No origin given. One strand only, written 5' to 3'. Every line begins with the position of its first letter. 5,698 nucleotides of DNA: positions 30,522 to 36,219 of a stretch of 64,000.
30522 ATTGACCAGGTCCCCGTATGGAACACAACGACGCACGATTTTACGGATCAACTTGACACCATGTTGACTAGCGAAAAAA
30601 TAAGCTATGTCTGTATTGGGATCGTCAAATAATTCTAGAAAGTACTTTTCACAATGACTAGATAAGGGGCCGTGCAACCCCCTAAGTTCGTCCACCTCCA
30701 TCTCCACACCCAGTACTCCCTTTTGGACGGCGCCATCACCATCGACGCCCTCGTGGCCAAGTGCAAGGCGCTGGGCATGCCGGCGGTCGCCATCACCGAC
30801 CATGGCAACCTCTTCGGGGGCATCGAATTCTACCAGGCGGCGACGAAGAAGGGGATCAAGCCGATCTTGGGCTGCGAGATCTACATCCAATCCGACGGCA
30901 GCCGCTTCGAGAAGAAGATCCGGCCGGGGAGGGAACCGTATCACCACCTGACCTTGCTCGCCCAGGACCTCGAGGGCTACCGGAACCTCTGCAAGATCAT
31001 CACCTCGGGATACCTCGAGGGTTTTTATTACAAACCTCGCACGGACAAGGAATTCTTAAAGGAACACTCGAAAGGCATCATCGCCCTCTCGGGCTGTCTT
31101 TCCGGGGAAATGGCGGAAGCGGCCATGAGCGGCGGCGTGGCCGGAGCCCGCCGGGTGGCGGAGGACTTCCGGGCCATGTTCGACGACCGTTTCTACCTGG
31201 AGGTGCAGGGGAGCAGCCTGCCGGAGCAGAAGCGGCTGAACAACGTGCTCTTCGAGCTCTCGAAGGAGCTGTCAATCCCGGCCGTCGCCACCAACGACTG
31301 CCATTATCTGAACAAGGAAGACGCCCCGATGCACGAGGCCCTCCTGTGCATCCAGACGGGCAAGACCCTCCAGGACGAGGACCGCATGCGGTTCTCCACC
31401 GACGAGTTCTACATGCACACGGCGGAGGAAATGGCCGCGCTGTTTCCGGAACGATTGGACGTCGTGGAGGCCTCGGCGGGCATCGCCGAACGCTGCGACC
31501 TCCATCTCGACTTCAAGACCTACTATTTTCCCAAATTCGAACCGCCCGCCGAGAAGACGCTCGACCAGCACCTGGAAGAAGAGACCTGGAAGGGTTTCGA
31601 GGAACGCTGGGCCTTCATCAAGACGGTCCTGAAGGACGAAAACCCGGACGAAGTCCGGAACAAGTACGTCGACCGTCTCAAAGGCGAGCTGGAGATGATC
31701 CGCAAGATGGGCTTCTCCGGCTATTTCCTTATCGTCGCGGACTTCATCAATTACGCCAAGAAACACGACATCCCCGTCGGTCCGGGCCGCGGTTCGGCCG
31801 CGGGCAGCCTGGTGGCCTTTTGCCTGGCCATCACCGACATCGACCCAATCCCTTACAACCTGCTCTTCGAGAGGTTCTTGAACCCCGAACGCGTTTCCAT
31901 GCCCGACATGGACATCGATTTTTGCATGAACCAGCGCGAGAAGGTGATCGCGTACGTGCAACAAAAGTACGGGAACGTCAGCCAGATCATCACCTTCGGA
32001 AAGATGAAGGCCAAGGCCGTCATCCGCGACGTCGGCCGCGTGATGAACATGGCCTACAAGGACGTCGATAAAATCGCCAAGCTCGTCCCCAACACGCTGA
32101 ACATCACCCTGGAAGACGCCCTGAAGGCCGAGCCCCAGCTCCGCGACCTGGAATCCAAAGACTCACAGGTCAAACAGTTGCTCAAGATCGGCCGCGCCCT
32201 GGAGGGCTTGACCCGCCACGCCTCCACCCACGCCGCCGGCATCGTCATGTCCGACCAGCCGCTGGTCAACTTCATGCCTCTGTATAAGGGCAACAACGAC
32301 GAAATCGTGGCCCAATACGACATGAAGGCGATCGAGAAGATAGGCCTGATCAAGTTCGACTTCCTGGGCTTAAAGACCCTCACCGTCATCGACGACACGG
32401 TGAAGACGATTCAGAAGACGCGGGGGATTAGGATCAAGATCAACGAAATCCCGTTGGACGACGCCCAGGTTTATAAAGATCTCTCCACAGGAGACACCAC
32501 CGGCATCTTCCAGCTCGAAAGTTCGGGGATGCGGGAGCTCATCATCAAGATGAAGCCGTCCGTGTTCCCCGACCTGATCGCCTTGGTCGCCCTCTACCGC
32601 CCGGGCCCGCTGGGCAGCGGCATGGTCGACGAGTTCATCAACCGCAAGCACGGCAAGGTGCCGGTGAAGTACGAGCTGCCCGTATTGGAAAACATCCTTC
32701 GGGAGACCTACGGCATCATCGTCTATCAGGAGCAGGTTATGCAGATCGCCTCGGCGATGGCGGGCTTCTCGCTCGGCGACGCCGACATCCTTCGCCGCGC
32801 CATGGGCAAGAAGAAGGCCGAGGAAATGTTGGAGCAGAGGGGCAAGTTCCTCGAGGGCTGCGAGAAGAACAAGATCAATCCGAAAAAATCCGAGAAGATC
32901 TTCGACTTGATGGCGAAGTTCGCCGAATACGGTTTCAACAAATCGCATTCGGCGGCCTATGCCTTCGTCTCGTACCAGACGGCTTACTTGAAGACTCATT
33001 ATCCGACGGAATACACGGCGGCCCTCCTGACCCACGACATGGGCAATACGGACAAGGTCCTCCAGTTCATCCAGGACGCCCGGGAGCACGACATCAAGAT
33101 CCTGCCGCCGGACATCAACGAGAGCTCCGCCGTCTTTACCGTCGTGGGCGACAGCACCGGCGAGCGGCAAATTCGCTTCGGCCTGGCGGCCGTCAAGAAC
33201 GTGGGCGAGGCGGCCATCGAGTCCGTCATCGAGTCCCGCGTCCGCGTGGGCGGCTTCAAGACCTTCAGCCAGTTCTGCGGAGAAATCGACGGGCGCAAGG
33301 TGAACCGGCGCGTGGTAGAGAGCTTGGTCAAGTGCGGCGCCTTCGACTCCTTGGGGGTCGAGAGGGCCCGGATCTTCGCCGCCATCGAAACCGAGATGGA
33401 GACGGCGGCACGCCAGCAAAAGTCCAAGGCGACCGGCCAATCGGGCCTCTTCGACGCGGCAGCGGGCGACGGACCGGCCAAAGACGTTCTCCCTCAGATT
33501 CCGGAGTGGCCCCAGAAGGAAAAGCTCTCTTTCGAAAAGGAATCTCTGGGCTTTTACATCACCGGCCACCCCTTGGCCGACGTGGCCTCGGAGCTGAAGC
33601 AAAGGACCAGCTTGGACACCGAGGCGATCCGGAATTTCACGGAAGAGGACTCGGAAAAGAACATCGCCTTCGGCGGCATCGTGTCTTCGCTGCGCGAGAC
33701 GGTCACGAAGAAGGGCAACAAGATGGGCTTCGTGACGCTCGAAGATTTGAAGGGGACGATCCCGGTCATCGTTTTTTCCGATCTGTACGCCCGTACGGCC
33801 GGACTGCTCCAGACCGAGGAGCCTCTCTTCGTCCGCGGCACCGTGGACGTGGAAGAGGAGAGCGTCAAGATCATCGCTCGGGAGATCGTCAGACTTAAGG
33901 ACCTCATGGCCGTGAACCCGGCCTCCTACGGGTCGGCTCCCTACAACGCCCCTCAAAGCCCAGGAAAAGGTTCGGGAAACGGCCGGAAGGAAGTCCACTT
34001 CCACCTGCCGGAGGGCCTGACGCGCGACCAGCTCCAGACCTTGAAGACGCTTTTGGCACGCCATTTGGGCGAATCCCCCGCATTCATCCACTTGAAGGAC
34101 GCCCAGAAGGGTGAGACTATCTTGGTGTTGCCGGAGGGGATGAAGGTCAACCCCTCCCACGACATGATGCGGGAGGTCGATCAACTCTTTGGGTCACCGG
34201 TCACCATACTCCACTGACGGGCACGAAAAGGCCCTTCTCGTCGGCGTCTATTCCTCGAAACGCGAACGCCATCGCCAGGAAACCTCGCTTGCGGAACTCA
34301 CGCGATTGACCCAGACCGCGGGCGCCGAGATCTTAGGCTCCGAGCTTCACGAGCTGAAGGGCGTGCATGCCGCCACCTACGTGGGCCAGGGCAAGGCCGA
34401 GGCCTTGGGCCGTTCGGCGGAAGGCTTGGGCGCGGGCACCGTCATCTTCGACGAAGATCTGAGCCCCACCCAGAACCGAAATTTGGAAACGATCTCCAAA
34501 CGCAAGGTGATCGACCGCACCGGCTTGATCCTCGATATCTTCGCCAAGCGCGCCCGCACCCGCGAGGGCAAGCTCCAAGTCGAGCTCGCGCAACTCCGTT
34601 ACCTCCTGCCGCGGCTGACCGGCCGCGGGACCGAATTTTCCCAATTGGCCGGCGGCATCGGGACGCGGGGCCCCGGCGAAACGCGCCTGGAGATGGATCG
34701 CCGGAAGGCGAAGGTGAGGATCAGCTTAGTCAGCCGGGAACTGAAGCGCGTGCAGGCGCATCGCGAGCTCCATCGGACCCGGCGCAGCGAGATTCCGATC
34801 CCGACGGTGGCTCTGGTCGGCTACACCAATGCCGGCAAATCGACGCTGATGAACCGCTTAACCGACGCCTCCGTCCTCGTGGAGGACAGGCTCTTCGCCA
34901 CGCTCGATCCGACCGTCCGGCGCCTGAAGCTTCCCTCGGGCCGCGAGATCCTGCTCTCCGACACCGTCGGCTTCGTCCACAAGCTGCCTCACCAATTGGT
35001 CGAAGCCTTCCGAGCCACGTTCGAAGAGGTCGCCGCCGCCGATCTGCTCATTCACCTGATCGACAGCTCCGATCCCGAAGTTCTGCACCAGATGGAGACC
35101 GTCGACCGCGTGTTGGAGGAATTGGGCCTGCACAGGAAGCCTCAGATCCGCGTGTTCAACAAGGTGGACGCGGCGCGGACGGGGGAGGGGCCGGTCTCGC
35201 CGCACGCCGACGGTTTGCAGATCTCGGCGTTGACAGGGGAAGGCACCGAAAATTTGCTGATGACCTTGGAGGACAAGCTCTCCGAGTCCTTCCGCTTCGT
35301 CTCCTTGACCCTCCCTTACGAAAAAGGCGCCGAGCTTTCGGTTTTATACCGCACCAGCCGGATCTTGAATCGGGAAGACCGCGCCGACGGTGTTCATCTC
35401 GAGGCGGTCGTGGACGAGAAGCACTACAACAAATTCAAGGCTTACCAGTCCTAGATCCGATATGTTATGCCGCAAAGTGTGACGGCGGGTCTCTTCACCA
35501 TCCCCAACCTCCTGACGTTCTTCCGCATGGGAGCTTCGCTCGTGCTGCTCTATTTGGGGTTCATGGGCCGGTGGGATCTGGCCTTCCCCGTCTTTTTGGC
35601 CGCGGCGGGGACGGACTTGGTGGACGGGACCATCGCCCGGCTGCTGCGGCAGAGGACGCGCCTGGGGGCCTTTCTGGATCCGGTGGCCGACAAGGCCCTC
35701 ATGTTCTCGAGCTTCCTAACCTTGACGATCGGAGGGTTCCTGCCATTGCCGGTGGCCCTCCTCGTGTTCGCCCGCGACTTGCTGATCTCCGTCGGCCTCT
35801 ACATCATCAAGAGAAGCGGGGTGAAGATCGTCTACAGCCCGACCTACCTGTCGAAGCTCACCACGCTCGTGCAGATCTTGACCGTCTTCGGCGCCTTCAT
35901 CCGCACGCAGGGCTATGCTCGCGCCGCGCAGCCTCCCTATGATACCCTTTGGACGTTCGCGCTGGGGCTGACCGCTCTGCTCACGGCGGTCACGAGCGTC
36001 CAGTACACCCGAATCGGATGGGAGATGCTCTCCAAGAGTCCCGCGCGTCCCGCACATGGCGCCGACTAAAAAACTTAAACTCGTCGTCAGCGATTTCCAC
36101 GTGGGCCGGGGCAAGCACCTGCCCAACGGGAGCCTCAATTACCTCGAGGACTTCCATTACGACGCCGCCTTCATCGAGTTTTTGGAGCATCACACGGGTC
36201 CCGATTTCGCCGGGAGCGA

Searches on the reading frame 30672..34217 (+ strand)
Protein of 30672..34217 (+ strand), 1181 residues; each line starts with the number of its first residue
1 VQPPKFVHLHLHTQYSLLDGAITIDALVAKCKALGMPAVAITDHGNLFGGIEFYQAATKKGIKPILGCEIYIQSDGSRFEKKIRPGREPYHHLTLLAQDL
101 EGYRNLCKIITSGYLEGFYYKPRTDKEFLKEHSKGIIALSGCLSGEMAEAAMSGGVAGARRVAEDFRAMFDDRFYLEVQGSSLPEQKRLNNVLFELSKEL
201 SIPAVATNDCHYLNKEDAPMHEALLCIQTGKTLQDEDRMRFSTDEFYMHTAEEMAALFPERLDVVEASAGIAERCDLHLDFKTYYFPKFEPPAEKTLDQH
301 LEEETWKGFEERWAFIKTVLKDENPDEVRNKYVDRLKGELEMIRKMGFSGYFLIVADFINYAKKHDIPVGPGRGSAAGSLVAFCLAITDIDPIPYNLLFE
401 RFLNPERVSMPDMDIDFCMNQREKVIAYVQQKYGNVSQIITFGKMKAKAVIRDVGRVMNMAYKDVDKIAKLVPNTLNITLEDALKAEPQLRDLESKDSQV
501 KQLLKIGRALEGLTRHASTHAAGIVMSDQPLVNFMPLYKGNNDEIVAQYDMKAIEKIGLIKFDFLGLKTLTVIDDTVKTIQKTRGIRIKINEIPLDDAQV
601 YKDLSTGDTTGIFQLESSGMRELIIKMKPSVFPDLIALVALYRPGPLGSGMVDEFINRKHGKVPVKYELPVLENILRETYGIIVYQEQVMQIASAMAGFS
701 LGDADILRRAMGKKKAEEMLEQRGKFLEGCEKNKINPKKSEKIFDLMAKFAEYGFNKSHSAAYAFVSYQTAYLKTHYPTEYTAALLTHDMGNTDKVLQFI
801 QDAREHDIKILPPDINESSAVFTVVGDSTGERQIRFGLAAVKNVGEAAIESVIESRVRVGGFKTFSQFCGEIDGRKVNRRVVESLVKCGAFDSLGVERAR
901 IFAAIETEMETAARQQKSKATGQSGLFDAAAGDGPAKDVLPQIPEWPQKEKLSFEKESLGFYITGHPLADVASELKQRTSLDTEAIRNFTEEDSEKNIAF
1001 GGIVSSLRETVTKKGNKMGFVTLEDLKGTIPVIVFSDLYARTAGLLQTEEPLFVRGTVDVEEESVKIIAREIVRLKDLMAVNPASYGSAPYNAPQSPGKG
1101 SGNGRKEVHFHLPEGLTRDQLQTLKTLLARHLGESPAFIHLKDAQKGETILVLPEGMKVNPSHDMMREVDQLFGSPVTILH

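Call 41: search_protein_families(library=pfam, proteins=[window:30672-34217:+], max_evalue=0.00001)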
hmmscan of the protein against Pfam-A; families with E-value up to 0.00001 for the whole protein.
window:30672-34217:+ (1181 aa): 5 families
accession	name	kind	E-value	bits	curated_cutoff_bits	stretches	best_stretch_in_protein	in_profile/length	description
PF07733.18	DNA_pol3_alpha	-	5.4e-103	344.6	23.9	1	299-566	1-260/260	Bacterial DNA polymerase III alpha NTPase domain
PF17657.6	DNA_pol3_finger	-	1.2e-67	226.8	22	1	569-733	1-165/166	Bacterial DNA polymerase III alpha subunit finger domain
PF02811.25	PHP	-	9.5e-58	195.6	26.4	1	8-179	1-162/164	PHP domain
PF14579.12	HHH_6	-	1.1e-27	96.4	25.6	1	808-900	2-89/90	Helix-hairpin-helix motif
PF01336.31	tRNA_anti-codon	-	4.4e-10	39.8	27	1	1001-1073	4-73/75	OB-fold nucleic acid binding domain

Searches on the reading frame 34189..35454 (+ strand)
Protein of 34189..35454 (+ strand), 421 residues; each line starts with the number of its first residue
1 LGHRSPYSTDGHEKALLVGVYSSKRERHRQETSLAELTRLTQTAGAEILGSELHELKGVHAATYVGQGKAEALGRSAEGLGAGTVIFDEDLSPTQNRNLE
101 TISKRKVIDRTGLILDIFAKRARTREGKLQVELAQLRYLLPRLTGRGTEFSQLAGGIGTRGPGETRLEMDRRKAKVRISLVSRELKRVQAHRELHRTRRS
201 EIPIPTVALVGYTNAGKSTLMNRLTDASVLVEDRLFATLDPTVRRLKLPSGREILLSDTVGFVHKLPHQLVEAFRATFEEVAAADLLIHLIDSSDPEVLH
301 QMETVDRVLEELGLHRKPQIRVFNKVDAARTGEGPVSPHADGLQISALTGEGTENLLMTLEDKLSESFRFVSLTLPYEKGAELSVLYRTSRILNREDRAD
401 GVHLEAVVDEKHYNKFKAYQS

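Call 41: search_protein_families(library=pfam, proteins=[window:34189-35454:+], max_evalue=0.00001)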
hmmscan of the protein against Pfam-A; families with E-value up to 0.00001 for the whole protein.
window:34189-35454:+ (421 aa): 4 families
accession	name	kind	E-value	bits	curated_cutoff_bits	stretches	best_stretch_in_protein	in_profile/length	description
PF16360.10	GTP-bdg_M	-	3.4e-30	104.8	29.5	1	121-199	1-79/79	GTP-binding GTPase Middle Region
PF13167.11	GTP-bdg_N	-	9.7e-28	97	25.4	1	32-119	2-89/89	GTP-binding GTPase N-terminal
PF01926.29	MMR_HSR1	-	1.4e-23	83.6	21.9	1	206-325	1-113/113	50S ribosome-binding GTPase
PF19275.4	HflX_C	-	1.2e-08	35.3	26.4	1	343-406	13-77/102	HflX C-terminal domain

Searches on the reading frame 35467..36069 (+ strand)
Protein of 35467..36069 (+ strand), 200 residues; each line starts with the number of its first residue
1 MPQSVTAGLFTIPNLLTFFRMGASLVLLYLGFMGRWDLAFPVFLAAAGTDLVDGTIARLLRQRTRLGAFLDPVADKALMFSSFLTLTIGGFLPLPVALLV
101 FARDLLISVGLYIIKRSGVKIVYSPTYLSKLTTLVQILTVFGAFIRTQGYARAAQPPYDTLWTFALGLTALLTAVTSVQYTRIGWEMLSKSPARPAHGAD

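Call 41: search_protein_families(library=pfam, proteins=[window:35467-36069:+], max_evalue=0.00001)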
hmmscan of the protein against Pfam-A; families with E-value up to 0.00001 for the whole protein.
window:35467-36069:+ (200 aa): 1 family
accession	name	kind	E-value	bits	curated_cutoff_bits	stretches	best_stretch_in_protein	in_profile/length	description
PF01066.26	CDP-OH_P_transf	-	9.8e-27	94.6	22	1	10-161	1-138/152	CDP-alcohol phosphatidyltransferase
